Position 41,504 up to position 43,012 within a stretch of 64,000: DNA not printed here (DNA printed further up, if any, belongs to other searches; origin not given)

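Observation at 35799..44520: Seven-gene co-directional cluster built from catalytically non-canonical versions of common folds: candidate undescribed system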

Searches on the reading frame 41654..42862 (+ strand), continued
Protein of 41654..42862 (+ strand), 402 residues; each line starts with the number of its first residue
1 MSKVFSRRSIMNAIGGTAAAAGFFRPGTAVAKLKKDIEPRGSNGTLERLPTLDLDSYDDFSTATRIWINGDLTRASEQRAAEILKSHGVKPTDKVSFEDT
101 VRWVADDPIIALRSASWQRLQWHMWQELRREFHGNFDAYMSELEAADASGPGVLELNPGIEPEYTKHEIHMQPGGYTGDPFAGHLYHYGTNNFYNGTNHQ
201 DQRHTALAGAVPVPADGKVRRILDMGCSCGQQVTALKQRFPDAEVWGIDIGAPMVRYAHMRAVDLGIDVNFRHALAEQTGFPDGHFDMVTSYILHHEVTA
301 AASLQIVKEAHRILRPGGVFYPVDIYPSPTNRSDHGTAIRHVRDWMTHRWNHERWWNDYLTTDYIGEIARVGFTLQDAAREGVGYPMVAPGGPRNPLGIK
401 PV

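Call 19: find_encoding_contigs(protein=P0178, flank=10000, max_places=1)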
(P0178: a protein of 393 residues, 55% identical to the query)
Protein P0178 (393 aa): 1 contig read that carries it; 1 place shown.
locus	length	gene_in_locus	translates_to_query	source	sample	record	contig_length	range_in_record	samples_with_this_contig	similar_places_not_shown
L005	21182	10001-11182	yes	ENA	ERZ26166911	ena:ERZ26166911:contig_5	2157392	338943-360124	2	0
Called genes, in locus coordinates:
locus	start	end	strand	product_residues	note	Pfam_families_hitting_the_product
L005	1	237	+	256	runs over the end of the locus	PF00072:Response_reg, PF00486:Trans_reg_C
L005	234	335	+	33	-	-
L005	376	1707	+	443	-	PF00512:HisKA, PF02518:HATPase_c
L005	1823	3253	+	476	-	PF00890:FAD_binding_2 (weak), PF01266:DAO (weak), PF01593:Amino_oxidase, PF13450:NAD_binding_8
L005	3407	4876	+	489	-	PF00890:FAD_binding_2, PF01266:DAO, PF03486:HI0933_like (faint), PF07992:Pyr_redox_2 (weak), PF12831:FAD_oxidored, PF13450:NAD_binding_8 (weak)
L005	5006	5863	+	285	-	PF05899:Cupin_3 (faint), PF07883:Cupin_2 (weak)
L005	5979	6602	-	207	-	PF17784:Sulfotransfer_4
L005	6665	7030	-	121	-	PF00903:Glyoxalase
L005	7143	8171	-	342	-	PF08240:ADH_N, PF00107:ADH_zinc_N, PF13602:ADH_zinc_N_2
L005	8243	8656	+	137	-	PF04241:DUF423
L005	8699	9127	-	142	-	PF13302:Acetyltransf_3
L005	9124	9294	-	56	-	-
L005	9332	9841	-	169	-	PF13577:SnoaL_4 (weak)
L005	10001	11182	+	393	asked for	PF13489:Methyltransf_23, PF01209:Ubie_methyltran, PF05175:MTS, PF08241:Methyltransf_11, PF08242:Methyltransf_12, PF13649:Methyltransf_25, PF13847:Methyltransf_31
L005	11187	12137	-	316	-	PF00753:Lactamase_B, PF12706:Lactamase_B_2 (weak)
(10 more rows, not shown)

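Call 27: search_solved_structures(query=A2, max_evalue=0.001, show_alignments=1)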
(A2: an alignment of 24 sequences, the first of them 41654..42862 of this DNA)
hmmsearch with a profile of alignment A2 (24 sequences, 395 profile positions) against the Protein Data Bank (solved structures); distinct sequences matched with E-value up to 0.001: 64 (the best 60 are shown).
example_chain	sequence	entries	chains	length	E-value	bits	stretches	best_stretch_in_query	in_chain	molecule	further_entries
9fcs_A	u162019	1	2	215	4.1e-14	55.3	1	218-336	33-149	SAM-dependent methyltransferase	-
9fd3_A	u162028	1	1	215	5.9e-14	54.8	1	218-336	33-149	SAM-dependent methyltransferase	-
9fcy_A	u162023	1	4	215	6e-14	54.8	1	218-336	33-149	SAM-dependent methyltransferase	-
9fcd_A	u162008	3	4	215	6e-14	54.8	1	218-336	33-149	SAM-dependent methyltransferase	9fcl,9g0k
5wp5_A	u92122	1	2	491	6.5e-14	54.7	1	219-328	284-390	Phosphomethylethanolamine N-methyltransferase 2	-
1xxl_A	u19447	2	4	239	6.7e-14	54.6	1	219-329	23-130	YcgJ protein | ycgJ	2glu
6uak_A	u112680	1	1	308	7.2e-14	54.5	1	220-325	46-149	SAM dependent methyltransferase LahSB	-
9fcq_A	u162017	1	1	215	8.7e-14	54.3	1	218-336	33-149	SAM-dependent methyltransferase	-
3bus_A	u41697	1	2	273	1.4e-12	50.3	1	219-340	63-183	Methyltransferase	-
9fcx_A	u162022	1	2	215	2e-12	49.8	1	218-336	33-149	SAM-dependent methyltransferase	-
5wp4_A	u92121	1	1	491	2.1e-12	49.7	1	219-329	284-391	Phosphoethanolamine N-methyltransferase 1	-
9fcu_A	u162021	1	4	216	2.8e-12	49.3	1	218-336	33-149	SAM-dependent methyltransferase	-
8gdu_A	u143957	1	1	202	6.6e-12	48.1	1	217-327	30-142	Methyltransferase domain-containing protein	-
1ve3_A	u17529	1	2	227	1.1e-11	47.4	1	219-326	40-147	hypothetical protein PH0226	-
3mgg_A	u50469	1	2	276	1.1e-11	47.3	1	220-320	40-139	Methyltransferase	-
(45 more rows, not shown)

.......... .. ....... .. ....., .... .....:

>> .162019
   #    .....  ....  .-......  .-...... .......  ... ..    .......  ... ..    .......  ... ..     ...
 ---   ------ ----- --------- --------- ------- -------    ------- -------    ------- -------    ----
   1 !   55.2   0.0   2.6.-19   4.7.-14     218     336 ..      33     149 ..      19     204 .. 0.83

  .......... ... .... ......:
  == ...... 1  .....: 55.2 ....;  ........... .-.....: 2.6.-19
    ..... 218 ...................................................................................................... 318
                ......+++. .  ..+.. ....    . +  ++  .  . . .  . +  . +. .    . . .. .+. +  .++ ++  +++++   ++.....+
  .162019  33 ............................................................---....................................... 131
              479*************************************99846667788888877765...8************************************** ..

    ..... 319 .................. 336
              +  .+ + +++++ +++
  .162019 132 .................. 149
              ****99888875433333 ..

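Call 32: find_encoding_contigs(protein=P0124, flank=10000, max_places=1)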
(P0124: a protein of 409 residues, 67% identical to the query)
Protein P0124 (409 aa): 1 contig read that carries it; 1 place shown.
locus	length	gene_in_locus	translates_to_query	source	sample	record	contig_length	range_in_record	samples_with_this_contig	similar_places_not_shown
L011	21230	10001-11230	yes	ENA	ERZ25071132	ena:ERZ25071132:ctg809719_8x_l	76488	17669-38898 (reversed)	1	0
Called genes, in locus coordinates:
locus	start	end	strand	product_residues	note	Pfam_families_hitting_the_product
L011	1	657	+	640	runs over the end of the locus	PF23357:DUF7088, PF09822:ABC_transp_aux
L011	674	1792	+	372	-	PF14238:DUF4340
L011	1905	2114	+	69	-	-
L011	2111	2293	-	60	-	-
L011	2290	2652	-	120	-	-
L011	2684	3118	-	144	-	PF00293:NUDIX, PF14815:NUDIX_4 (weak)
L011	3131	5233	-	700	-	PF17191:RecG_wedge, PF01336:tRNA_anti-codon (weak), PF00270:DEAD, PF04851:ResIII, PF00271:Helicase_C, PF19833:RecG_dom3_C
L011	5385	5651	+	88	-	PF03937:Sdh5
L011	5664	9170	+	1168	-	PF14814:UB2H (faint), PF17757:UvrB_inter, PF21132:MFD_D3 (weak), PF02559:CarD_TRCF_RID, PF00270:DEAD, PF04851:ResIII, PF00271:Helicase_C, PF03461:TRCF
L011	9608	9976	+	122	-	-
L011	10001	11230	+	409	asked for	PF13489:Methyltransf_23 (weak), PF01209:Ubie_methyltran (weak), PF13847:Methyltransf_31, PF08241:Methyltransf_11, PF08242:Methyltransf_12, PF13649:Methyltransf_25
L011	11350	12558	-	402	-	PF13847:Methyltransf_31, PF08241:Methyltransf_11, PF08242:Methyltransf_12, PF13649:Methyltransf_25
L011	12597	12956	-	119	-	-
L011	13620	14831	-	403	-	PF01209:Ubie_methyltran, PF05175:MTS (weak), PF08241:Methyltransf_11, PF08242:Methyltransf_12, PF13649:Methyltransf_25, PF13847:Methyltransf_31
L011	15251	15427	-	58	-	PF04964:Flp_Fap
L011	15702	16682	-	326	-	PF13384:HTH_23, PF13518:HTH_28, PF13565:HTH_32, PF00665:rve, PF13683:rve_3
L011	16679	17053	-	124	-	PF01527:HTH_Tnp_1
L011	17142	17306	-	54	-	-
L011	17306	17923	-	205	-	-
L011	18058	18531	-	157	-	-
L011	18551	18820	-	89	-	PF07410:Phage_Gp111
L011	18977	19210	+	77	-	-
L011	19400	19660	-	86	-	-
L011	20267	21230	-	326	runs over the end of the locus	PF13384:HTH_23, PF13518:HTH_28, PF13565:HTH_32, PF00665:rve, PF13683:rve_3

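Call 33: find_encoding_contigs(protein=P0129, flank=10000, max_places=1)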
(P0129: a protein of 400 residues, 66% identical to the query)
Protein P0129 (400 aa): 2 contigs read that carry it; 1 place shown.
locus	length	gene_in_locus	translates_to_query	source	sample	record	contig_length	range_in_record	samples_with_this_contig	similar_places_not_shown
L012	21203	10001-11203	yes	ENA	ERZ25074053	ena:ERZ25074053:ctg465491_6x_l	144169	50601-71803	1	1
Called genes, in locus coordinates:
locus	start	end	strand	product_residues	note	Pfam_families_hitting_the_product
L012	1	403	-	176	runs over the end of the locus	PF00132:Hexapep (weak), PF25087:GMPPB_C (faint), PF14602:Hexapep_2 (faint), PF25084:LbH_EIF2B, PF00132:Hexapep (weak)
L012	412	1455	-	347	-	PF01118:Semialdhyde_dh, PF22698:Semialdhyde_dhC_1, PF02774:Semialdhyde_dhC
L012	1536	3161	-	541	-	PF13371:TPR_9 (faint), PF13428:TPR_14 (faint), PF12895:ANAPC3 (faint), PF13424:TPR_12 (faint), PF13431:TPR_17 (faint), PF23914:TPR_CcmH_CycH (weak), PF13432:TPR_16, PF14559:TPR_19, +5 more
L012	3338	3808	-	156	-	PF00380:Ribosomal_S9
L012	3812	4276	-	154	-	PF00572:Ribosomal_L13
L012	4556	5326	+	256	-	PF14597:Lactamase_B_5, PF00753:Lactamase_B (weak)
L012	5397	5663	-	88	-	-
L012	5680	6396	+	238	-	-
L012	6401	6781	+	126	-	PF00805:Pentapeptide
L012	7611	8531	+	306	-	PF00753:Lactamase_B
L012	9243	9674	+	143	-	PF03653:UPF0093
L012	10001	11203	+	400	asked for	PF01209:Ubie_methyltran, PF05175:MTS (weak), PF08241:Methyltransf_11, PF08242:Methyltransf_12, PF13649:Methyltransf_25, PF13847:Methyltransf_31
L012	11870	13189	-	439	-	PF23500:DUF7133, PF22807:TrAA12, PF07995:GSDH, PF22807:TrAA12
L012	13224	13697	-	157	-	-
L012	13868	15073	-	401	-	PF01209:Ubie_methyltran, PF13489:Methyltransf_23, PF05175:MTS (faint), PF13847:Methyltransf_31, PF08241:Methyltransf_11, PF08242:Methyltransf_12, PF13649:Methyltransf_25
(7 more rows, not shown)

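Call 65: predict_structure(alignment_id=A2)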
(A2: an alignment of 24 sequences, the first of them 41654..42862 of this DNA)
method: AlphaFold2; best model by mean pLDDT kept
length: 402 residues; sequences in the alignment: 24
mean_pLDDT: 76.3   pTM: 0.78
mean pLDDT of the five models: 76.3, 74.0, 72.6, 71.0, 68.2
residues with pLDDT >= 90: 112; 70-90: 181; 50-70: 41; < 50: 68
segments of 3 or more residues with pLDDT < 50: 1-46, 48-51, 378-393
pLDDT, mean of each block of 10 residues (from residue 1): 32 36 33 34 45 59 79 91 94 88 89 85 82 85 84 86 66 71 82 59 83 89 92 94 96 90 91 94 97 85 94 96 73 79 77 74 83 70 43 69 89
secondary structure, 60 per line:
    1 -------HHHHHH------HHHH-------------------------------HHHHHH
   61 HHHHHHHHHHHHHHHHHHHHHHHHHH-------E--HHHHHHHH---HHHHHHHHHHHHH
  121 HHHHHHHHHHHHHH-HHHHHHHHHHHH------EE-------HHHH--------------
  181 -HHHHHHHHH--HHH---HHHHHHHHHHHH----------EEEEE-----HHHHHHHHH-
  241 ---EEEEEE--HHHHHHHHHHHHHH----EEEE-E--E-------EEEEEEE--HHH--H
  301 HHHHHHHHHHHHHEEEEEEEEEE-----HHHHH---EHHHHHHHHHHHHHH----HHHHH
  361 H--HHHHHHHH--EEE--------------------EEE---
elements in order: H8-13 H20-23 H55-86 H97-104 H108-134 H136-147 H163-166 H182-190 H199-210 E221-225 H231-239 E244-249 H252-265 E270-273 E286-292 H300-313 E314-323 H329-333 H338-351 H356-361 H364-371 E374-376 E397-399

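Call 68: fold_search(model_id=the predicted structure, library=pdb)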
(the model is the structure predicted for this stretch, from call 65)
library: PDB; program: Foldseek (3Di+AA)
matches with E <= 10: 1921; with E <= 0.001: 956
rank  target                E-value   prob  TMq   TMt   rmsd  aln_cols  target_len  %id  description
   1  9g0k_A                1.2e-09  1.00  0.35  0.62   5.5       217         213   25  CysG(N-16) in complex with SAH (metal free, cocrystallization in presence of EDTA) from Kitasatospora cystarginea (released 2024-07-17)
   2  5f8e_A                1.3e-09  1.00  0.36  0.41   4.3       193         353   22  Rv2258c-SAH (released 2016-06-29)
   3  9fcs_A                1.9e-09  1.00  0.36  0.63   5.5       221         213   25  CysG(N-16)-H122N mutant in complex with SAH from Kitasatospora cystarginea (released 2024-08-21)
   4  9fd3                  1.9e-09  1.00  0.35  0.61   5.6       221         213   23  CysG(N-16)-D190N mutant in complex with SAH from Kitasatospora cystarginea (released 2024-08-21)
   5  5wp5_B                1.9e-09  1.00  0.33  0.29   6.2       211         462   19  Arabidopsis thaliana phosphoethanolamine N-methyltransferase 2 (AtPMT2) in complex with SAH (released 2017-11-15)
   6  9fcy_B                3.3e-09  1.00  0.35  0.61   5.5       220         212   25  CysG(N-16)-R21K mutant in complex with SAH from Kitasatospora cystarginea (released 2024-08-21)
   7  9fcq                  3.5e-09  1.00  0.36  0.63   5.4       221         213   25  CysG(N-16)-H122A mutant in complex with SAH from Kitasatospora cystarginea (released 2024-08-21)
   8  9fcy_A                4.2e-09  1.00  0.34  0.60   5.6       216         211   25  CysG(N-16)-R21K mutant in complex with SAH from Kitasatospora cystarginea (released 2024-08-21)
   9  9fcl                  4.4e-09  1.00  0.35  0.62   5.4       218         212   25  CysG(N-16) in complex with SAM from Kitasatospora cystarginea (released 2024-08-21)
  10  5wp4                  4.4e-09  1.00  0.33  0.28   5.4       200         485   20  Arabidopsis thaliana phosphoethanolamine N-methyltransferase 1 (AtPMT1, XIOPTL) in complex with SAH and phosphocholine (released 2017-11-15)
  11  9fcu_A                4.9e-09  1.00  0.35  0.62   5.6       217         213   24  CysG(N-16)-H121A mutant in complex with SAH from Kitasatospora cystarginea (released 2024-08-21)
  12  5wp5_A                4.9e-09  1.00  0.33  0.29   6.2       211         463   19  Arabidopsis thaliana phosphoethanolamine N-methyltransferase 2 (AtPMT2) in complex with SAH (released 2017-11-15)
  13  8gdu                  8.0e-09  1.00  0.32  0.64   5.0       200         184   20  Crystal structure of a mutant methyl transferase from Methanosarcina acetivorans, Northeast Structural Genomics Consorti (released 2024-01-24)
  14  5f8e_C                8.5e-09  1.00  0.35  0.40   4.5       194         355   24  Rv2258c-SAH (released 2016-06-29)
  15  9fcx_A                9.4e-09  1.00  0.35  0.61   5.6       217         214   24  CysG(N-16)-H121N mutant in complex with SAH from Kitasatospora cystarginea (released 2024-08-21)
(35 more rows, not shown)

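Call 88: search_protein_families(library=pfam, proteins=[L011:9608-9976:+, L011:12597-12956:-], max_evalue=5)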
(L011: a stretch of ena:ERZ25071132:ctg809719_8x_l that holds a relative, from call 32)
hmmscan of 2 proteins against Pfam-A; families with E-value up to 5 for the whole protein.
L011:9608-9976:+ (122 aa): 1 family
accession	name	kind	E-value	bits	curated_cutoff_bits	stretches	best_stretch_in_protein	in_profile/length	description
PF02979.21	NHase_alpha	-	0.09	12.6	27.2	1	57-104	4-50/184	Nitrile hydratase, alpha chain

L011:12597-12956:- (119 aa): 0 families
